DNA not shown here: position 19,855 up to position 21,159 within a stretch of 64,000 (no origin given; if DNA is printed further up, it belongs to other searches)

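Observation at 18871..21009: Candidate metal/redox operon: CcdA-like transporter, YHS/TRASH protein, glutaredoxin, small protein, His-tipped secreted protein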

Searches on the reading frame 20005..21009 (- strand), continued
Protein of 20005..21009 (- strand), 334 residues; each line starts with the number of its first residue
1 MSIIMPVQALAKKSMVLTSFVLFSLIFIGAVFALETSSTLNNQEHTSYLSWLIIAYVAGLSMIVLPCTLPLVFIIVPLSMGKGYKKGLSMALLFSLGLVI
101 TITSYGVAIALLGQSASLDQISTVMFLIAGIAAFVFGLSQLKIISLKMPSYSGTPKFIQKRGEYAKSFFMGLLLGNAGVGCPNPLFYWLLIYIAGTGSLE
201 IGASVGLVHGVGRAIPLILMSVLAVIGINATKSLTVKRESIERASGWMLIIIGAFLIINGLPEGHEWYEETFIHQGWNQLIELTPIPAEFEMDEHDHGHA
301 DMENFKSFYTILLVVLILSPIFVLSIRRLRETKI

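Call 30: find_homologous_proteins(query=L029:12413-13516:+)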
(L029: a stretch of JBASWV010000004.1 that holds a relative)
Query L029:12413-13516:+ (367 aa): 1609 proteins with E <= 0.001 among 8000 candidates; the best 120 are listed.
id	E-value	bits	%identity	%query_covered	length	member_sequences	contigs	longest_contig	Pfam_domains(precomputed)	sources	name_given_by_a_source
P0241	2.2e-215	733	92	100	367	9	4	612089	PF02683.23,PF13386.13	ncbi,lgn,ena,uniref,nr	ncbi:MAG: cytochrome c biogenesis protein CcdA [Candidatus Nitrosotenuis sp.]|uniref:Cytochrome C bi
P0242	7.5e-209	711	90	100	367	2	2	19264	PF02683.23,PF13386.13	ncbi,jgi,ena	ncbi:MAG: cytochrome c biogenesis protein CcdA [Thermoproteota archaeon]|jgi:cytochrome c-type bioge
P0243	1.7e-207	707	89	100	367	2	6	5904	PF02683.23,PF13386.13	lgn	-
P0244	3.6e-207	706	89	100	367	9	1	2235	PF02683.23,PF13386.13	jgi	jgi:cytochrome c-type biogenesis protein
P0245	6.0e-207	705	89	100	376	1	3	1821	PF02683.23,PF13386.13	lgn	-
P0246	6.6e-207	705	89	100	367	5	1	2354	PF02683.23,PF13386.13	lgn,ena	-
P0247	2.2e-206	703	90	98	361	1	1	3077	PF02683.23,PF13386.13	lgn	-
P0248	1.6e-204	697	88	99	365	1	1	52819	PF02683.23,PF13386.13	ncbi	ncbi:MAG: cytochrome c biogenesis protein CcdA [Nitrosopumilaceae archaeon]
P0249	1.9e-204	697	88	100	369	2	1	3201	PF02683.23,PF13386.13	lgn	-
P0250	4.8e-203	692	86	100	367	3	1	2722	PF02683.23,PF13386.13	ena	-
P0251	9.3e-201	685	85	100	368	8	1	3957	PF02683.23,PF13386.13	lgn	-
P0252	7.8e-187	639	79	99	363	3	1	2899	PF02683.23,PF13386.13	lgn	-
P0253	2.0e-176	605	77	98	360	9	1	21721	PF02683.23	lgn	-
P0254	1.2e-175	602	73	98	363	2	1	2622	PF02683.23,PF13386.13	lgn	-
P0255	9.6e-171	586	74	98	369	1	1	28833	PF02683.23,PF13386.13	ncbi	-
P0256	1.3e-164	566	72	97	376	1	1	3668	PF02683.23,PF13386.13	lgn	-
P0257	6.0e-164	563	72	98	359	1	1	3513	PF02683.23,PF13386.13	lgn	-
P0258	4.4e-161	554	72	97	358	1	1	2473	PF02683.23,PF13386.13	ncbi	-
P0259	7.5e-161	553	68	100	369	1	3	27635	PF02683.23,PF13386.13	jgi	-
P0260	1.0e-160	553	70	97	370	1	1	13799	PF02683.23,PF13386.13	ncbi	-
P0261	6.5e-160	550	68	98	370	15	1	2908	PF02683.23,PF13386.13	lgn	-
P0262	5.9e-159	547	70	97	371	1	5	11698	PF02683.23,PF13386.13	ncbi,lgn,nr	ncbi:sulfite exporter TauE/SafE family protein [Candidatus Woesearchaeota archaeon]|nr:sulfite expor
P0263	6.7e-159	547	68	100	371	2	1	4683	PF02683.23,PF13386.13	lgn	-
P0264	9.2e-159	546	69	95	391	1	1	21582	PF02683.23,PF13386.13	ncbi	-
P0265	6.1e-158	544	67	100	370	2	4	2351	PF02683.23,PF13386.13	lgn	-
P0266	4.1e-157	541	67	100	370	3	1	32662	PF02683.23,PF13386.13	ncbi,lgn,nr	ncbi:MAG: sulfite exporter TauE/SafE family protein [Deltaproteobacteria bacterium]|nr:sulfite expor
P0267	1.2e-156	539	70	97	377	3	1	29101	PF02683.23,PF13386.13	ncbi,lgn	-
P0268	1.2e-154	533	68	98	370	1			PF02683.23,PF13386.13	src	-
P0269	5.3e-154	531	65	97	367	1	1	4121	PF02683.23,PF13386.13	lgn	-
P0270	1.1e-153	530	67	100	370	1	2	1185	PF02683.23,PF13386.13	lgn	-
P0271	3.3e-153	528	68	97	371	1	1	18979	PF02683.23,PF13386.13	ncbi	-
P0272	9.4e-153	527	65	100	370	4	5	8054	PF02683.23,PF13386.13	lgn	-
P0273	4.8e-152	524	68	92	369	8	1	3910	PF02683.23,PF13386.13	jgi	-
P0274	1.8e-151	522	67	97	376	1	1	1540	PF02683.23,PF13386.13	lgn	-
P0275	7.4e-151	520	69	96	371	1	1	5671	PF02683.23,PF13386.13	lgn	-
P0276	3.5e-149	515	66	95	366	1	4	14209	PF02683.23,PF13386.13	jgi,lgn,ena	-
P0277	7.2e-149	514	65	96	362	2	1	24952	PF02683.23,PF13386.13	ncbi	-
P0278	1.8e-148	513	66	95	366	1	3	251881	PF02683.23,PF13386.13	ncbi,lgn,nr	ncbi:MAG: sulfite exporter TauE/SafE family protein [Candidatus Aenigmarchaeota archaeon]|nr:sulfite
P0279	2.5e-148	512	65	96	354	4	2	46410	PF02683.23,PF13386.13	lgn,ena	-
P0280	4.3e-148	511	62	100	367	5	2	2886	PF02683.23,PF13386.13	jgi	-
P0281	1.7e-147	509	66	96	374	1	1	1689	PF02683.23,PF13386.13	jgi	-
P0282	4.2e-147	508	66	96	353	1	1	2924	PF02683.23,PF13386.13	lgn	-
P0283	4.6e-147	508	65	97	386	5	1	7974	PF02683.23,PF13386.13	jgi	-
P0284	1.4e-146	506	65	97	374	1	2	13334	PF02683.23,PF13386.13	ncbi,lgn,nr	ncbi:sulfite exporter TauE/SafE family protein [Candidatus Woesearchaeota archaeon]|nr:sulfite expor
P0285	2.5e-146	506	66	96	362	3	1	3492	PF02683.23,PF13386.13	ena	-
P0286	3.6e-146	505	66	96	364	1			PF02683.23,PF13386.13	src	-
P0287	4.3e-146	505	65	96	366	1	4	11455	PF02683.23,PF13386.13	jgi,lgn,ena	-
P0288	4.9e-146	505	66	96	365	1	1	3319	PF02683.23,PF13386.13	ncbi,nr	ncbi:sulfite exporter TauE/SafE family protein [Candidatus Woesearchaeota archaeon]|nr:sulfite expor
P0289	8.7e-146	504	64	97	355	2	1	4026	PF02683.23,PF13386.13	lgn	-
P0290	9.4e-146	504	65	95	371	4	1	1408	PF02683.23,PF13386.13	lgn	-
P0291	1.0e-144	500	64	96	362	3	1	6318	PF02683.23,PF13386.13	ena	-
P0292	1.5e-144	500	65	96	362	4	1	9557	PF02683.23,PF13386.13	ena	-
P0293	3.2e-144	499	66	94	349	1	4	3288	PF02683.23,PF13386.13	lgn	-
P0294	2.4e-143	496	64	96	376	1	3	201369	PF02683.23,PF13386.13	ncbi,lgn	-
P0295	4.2e-143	495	65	95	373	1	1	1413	PF02683.23,PF13386.13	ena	-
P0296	5.2e-143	495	65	94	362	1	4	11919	PF02683.23,PF13386.13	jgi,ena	-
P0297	1.5e-142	493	64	96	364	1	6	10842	PF02683.23,PF13386.13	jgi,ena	-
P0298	1.9e-142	493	65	95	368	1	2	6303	PF02683.23,PF13386.13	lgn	-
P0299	1.2e-141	490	65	96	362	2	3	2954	PF02683.23,PF13386.13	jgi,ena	-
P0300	1.8e-141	490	63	96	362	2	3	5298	PF02683.23,PF13386.13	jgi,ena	-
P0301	5.8e-141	488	63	96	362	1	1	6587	PF02683.23,PF13386.13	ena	-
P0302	2.3e-140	486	63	96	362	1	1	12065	PF02683.23,PF13386.13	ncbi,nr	ncbi:sulfite exporter TauE/SafE family protein [Candidatus Woesearchaeota archaeon]|nr:sulfite expor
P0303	4.8e-140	485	63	96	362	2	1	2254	PF02683.23,PF13386.13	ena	-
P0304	1.6e-139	483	61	97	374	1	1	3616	PF02683.23,PF13386.13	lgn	-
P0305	1.7e-138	480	61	97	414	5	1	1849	PF04945.20,PF02683.23,PF13386.13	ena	-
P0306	3.4e-138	479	63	95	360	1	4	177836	PF02683.23,PF13386.13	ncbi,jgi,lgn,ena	-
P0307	9.6e-138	477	66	91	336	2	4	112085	PF02683.23,PF13386.13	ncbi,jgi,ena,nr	ncbi:MAG TPA: cytochrome c biogenesis protein CcdA [Candidatus Nanoarchaeia archaeon]|nr:cytochrome 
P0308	5.1e-136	472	64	90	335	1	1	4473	PF02683.23,PF13386.13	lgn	-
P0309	6.1e-136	471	61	97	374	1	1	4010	PF02683.23,PF13386.13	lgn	-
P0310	3.9e-135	469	63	95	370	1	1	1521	PF02683.23,PF13386.13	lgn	-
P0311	9.7e-135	467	64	93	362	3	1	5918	PF02683.23,PF13386.13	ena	-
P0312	3.1e-133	462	61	95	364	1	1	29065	PF02683.23,PF13386.13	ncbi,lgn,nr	ncbi:MAG: sulfite exporter TauE/SafE family protein [Candidatus Yonathbacteria bacterium]|nr:sulfite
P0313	6.7e-131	455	67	84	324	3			PF02683.23,PF13386.13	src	-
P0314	1.6e-130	454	68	84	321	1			PF02683.23,PF13386.13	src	-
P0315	1.9e-130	453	60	95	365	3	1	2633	PF02683.23,PF13386.13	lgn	-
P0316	1.4e-129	450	59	95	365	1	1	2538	PF02683.23,PF13386.13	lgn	-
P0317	1.1e-128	447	67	84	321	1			PF02683.23,PF13386.13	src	-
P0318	3.5e-128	446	60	95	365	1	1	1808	PF02683.23,PF13386.13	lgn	-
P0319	4.6e-128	445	60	96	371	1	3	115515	PF02683.23,PF13386.13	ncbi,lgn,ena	ncbi:MAG: cytochrome c biogenesis protein CcdA [Candidatus Micrarchaeota archaeon]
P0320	6.3e-121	422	64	80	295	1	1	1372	PF02683.23,PF13386.13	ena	-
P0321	1.0e-117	411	55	94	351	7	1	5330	PF02683.23,PF13386.13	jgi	jgi:cytochrome c-type biogenesis protein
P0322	4.9e-117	409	55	95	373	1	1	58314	PF02683.23,PF13386.13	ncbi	ncbi:MAG: cytochrome c biogenesis protein CcdA [Candidatus Micrarchaeota archaeon]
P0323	1.3e-116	408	56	92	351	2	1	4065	PF02683.23,PF13386.13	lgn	-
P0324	1.9e-116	407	55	94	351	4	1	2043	PF02683.23,PF13386.13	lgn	-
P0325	3.3e-116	406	57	94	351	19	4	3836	PF02683.23,PF13386.13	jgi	jgi:cytochrome c-type biogenesis protein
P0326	1.0e-115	405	59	86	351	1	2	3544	PF02683.23,PF13386.13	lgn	-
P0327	1.3e-115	404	58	89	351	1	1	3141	PF02683.23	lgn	-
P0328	2.7e-115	403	70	70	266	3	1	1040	PF02683.23,PF13386.13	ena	-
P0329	4.8e-115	403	55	94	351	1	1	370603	PF02683.23,PF13386.13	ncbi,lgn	ncbi:MAG: cytochrome c biogenesis CcdA family protein [Pseudomonadota bacterium]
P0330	5.6e-115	402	57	94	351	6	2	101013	PF02683.23,PF13386.13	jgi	jgi:cytochrome c-type biogenesis protein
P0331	9.7e-115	402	60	86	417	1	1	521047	PF02683.23,PF13386.13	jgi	-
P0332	9.9e-115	402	56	92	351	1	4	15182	PF02683.23,PF13386.13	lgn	-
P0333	1.2e-114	401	59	91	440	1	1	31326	PF02683.23,PF13386.13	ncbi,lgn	-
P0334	1.3e-114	401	54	94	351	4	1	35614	PF02683.23,PF13386.13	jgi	-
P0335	1.9e-114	401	55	95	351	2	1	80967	PF02683.23,PF13386.13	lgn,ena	-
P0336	2.2e-114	400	56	94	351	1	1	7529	PF02683.23,PF13386.13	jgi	-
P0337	2.6e-114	400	58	89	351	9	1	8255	PF02683.23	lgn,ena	-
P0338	3.4e-114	400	55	94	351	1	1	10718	PF02683.23,PF13386.13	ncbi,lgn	-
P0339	4.4e-114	399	55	94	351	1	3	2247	PF02683.23,PF13386.13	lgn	-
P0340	6.1e-114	399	58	92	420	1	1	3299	PF02683.23,PF13386.13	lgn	-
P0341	9.0e-114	398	55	94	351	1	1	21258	PF02683.23,PF13386.13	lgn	-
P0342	1.4e-113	398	58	92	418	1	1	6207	PF02683.23,PF13386.13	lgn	-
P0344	3.1e-113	397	56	94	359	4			PF02683.23,PF13386.13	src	-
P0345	3.7e-113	396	56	94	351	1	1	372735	PF02683.23,PF13386.13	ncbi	ncbi:MAG: cytochrome c biogenesis CcdA family protein [Pseudomonadota bacterium]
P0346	5.8e-113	396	56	91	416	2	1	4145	PF02683.23,PF13386.13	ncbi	-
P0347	7.1e-113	395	55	94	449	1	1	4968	PF02683.23,PF13386.13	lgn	-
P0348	7.4e-113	395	57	91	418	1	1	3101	PF02683.23,PF13386.13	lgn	-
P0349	1.0e-112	395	58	88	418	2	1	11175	PF02683.23,PF13386.13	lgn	-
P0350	1.1e-112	395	58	86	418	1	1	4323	PF02683.23,PF13386.13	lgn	-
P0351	1.1e-112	395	54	94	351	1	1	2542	PF02683.23,PF13386.13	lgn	-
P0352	1.2e-112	395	56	93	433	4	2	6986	PF02683.23,PF13386.13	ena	-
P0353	2.1e-112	394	56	94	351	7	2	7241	PF02683.23,PF13386.13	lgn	-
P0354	3.1e-112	393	53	95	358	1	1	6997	PF02683.23,PF13386.13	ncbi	-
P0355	7.6e-112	392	57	89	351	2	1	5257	PF02683.23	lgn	-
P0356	7.9e-112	392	56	92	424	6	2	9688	PF02683.23,PF13386.13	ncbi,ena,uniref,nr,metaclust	ncbi:hypothetical protein A2Z10_02690 [Candidatus Azambacteria bacterium RBG_16_47_10]|uniref:Urease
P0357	1.2e-111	391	56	92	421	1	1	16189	PF02683.23,PF13386.13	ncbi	-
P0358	1.2e-111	391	59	86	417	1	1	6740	PF02683.23,PF13386.13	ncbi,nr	ncbi:MAG: sulfite exporter TauE/SafE family protein [Actinobacteria bacterium]|nr:sulfite exporter T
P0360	3.4e-111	390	60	85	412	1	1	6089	PF02683.23,PF13386.13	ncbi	-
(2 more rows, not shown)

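Call 31: find_encoding_contigs(protein=P0329, flank=5000, max_places=2)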
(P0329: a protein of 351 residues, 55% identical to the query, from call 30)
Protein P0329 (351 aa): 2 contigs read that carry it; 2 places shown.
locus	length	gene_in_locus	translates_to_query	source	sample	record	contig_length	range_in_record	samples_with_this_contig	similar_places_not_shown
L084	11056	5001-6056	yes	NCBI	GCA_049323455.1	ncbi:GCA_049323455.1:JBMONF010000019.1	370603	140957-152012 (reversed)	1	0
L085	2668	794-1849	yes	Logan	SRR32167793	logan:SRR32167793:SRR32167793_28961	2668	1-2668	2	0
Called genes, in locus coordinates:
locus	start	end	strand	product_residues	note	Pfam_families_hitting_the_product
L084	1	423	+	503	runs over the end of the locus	PF02885:Glycos_trans_3N, PF00591:Glycos_transf_3, PF07831:PYNP_C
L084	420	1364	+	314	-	PF13793:Pribosyltran_N, PF00156:Pribosyltran, PF14572:Pribosyl_synth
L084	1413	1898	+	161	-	-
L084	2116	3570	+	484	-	PF03109:ABC1, PF27536:UbiB_helical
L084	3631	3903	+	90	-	PF11666:DUF2933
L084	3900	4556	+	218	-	PF04191:PEMT (weak), PF04140:ICMT (weak)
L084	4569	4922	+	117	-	PF07784:DUF1622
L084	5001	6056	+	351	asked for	PF13386:DsbD_2 (faint), PF02683:DsbD_TM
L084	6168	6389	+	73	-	PF00403:HMA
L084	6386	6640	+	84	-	PF05768:Glrx-like (weak), PF13192:Thioredoxin_3, PF00462:Glutaredoxin (weak)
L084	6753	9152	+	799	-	PF00403:HMA, PF00122:E1-E2_ATPase, PF00702:Hydrolase, PF12710:HAD (weak), PF08282:Hydrolase_3 (faint)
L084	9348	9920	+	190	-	PF02627:CMD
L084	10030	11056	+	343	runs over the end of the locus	PF00389:2-Hacid_dh, PF02826:2-Hacid_dh_C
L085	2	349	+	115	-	?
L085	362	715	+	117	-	PF07784:DUF1622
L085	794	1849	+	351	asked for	PF13386:DsbD_2 (faint), PF02683:DsbD_TM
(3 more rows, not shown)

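Call 32: find_encoding_contigs(protein=P0278, flank=5000, max_places=2)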
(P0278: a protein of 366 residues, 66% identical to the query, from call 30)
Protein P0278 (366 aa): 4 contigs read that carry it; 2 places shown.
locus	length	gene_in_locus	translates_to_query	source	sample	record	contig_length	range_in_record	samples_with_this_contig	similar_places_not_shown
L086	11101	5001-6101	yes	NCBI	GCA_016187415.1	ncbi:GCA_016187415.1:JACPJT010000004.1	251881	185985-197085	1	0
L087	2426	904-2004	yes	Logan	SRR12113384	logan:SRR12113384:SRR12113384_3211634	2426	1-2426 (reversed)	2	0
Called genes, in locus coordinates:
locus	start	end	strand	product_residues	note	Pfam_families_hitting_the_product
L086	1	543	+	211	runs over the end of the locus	PF02223:Thymidylate_kin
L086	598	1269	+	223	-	-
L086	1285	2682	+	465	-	-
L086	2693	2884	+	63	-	-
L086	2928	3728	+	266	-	-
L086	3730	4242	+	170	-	-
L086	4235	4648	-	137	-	PF03551:PadR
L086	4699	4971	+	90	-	PF18926:DUF5676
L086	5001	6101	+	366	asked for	PF02683:DsbD_TM (weak), PF13386:DsbD_2 (weak)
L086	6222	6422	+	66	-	PF11127:YgaP-like_TM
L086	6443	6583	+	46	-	PF04945:YHS, PF24273:TRASH_HVO_1752_C (weak)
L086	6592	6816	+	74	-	PF00462:Glutaredoxin, PF05768:Glrx-like (weak), PF13192:Thioredoxin_3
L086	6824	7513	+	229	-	PF18916:Lycopene_cyc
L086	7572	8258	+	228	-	PF01790:LGT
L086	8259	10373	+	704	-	PF04945:YHS, PF00122:E1-E2_ATPase, PF00702:Hydrolase, PF08282:Hydrolase_3 (faint)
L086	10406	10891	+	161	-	PF24034:DUF7343, PF12802:MarR_2 (weak)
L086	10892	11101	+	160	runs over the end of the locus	PF01980:TrmO_N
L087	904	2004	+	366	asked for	PF02683:DsbD_TM (weak), PF13386:DsbD_2 (weak)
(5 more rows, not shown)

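Call 33: find_encoding_contigs(protein=P0331, flank=5000, max_places=2)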
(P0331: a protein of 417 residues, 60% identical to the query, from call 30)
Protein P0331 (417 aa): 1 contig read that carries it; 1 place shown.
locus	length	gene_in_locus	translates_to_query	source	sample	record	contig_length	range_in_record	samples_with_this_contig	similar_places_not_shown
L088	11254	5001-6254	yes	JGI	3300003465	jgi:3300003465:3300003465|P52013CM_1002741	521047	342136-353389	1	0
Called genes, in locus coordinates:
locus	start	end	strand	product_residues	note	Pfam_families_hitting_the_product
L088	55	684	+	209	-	-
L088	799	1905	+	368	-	PF04041:Glyco_hydro_130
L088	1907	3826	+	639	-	PF04041:Glyco_hydro_130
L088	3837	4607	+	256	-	PF00702:Hydrolase (weak), PF08282:Hydrolase_3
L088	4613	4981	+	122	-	PF01050:MannoseP_isomer, PF07883:Cupin_2 (weak)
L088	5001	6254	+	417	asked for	PF02683:DsbD_TM (weak), PF13386:DsbD_2 (weak)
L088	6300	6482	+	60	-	PF00403:HMA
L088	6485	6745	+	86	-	PF13192:Thioredoxin_3, PF00462:Glutaredoxin (faint)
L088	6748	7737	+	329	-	PF00070:Pyr_redox (faint), PF00890:FAD_binding_2 (faint), PF01134:GIDA (weak), PF01946:Thi4 (faint), PF03486:HI0933_like (faint), PF07992:Pyr_redox_2, PF12831:FAD_oxidored (weak), PF13738:Pyr_redox_3, +1 more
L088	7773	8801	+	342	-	PF00044:Gp_dh_N (weak), PF01113:DapB_N (faint), PF02800:Gp_dh_C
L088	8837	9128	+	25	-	-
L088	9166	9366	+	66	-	PF11127:YgaP-like_TM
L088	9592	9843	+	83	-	PF04380:BMFP (faint)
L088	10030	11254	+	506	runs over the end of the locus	PF03109:ABC1, PF27536:UbiB_helical (weak)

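Call 35: find_encoding_contigs(protein=P0305, flank=5000, max_places=2)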
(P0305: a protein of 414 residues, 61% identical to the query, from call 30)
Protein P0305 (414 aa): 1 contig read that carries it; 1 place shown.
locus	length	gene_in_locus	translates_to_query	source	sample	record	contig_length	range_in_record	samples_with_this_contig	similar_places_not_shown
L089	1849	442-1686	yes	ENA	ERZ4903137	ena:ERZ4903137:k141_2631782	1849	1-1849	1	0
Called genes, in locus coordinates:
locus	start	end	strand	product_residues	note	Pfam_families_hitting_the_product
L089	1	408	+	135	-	?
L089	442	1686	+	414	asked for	PF04945:YHS, PF02683:DsbD_TM, PF13386:DsbD_2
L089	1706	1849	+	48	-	?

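Call 46: search_solved_structures(query=A3, max_evalue=0.01)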
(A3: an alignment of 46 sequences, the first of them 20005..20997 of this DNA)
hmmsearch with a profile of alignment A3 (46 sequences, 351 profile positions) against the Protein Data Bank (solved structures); distinct sequences matched with E-value up to 0.01: 0.

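Call 47: search_solved_structures(query=A3, max_evalue=10, show_alignments=2)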
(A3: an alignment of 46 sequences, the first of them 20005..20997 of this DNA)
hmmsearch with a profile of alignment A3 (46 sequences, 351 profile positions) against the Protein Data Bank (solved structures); distinct sequences matched with E-value up to 10: 0.
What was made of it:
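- On DsbD/CcdA superfamily (PF02683): The profile of 46 sequences gives no PDB hit at E <= 10 (call 47).
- The profile finds no solved CcdA (call 47).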

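Call 52: predict_structure(alignment_id=A3)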
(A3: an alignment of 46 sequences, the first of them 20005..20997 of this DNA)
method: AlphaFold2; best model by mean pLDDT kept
length: 330 residues; sequences in the alignment: 46
mean_pLDDT: 73.9   pTM: 0.71
mean pLDDT of the five models: 73.9, 70.6, 69.1, 69.0, 69.0
residues with pLDDT >= 90: 47; 70-90: 176; 50-70: 75; < 50: 32
segments of 3 or more residues with pLDDT < 50: 38-41, 142-151, 280-292
pLDDT, mean of each block of 10 residues (from residue 1): 74 92 83 54 76 86 74 76 88 92 83 68 73 74 41 60 80 67 81 88 93 91 65 67 78 78 66 55 42 52 83 86 72
secondary structure, 60 per line:
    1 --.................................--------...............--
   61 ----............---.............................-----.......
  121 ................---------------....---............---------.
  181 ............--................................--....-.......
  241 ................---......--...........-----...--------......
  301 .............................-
elements in order: H3-35 H44-58 H65-76 H80-108 H114-136 H152-155 H159-170 H180-192 H195-226 H229-232 H234-256 H260-265 H268-278 H295-329
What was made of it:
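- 20005..20997 (-): CcdA/DsbD-superfamily membrane protein, 330 aa (the ORF extends to 21009). Predicted 8 TM, N-in/C-in. Only two Cys: Cys63 (LPCTLP) and Cys177 (GCPNP). An outside loop at residues 255-303 carries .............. and DEHDHGH. AF2 model with pLDDT 74 (call 52).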
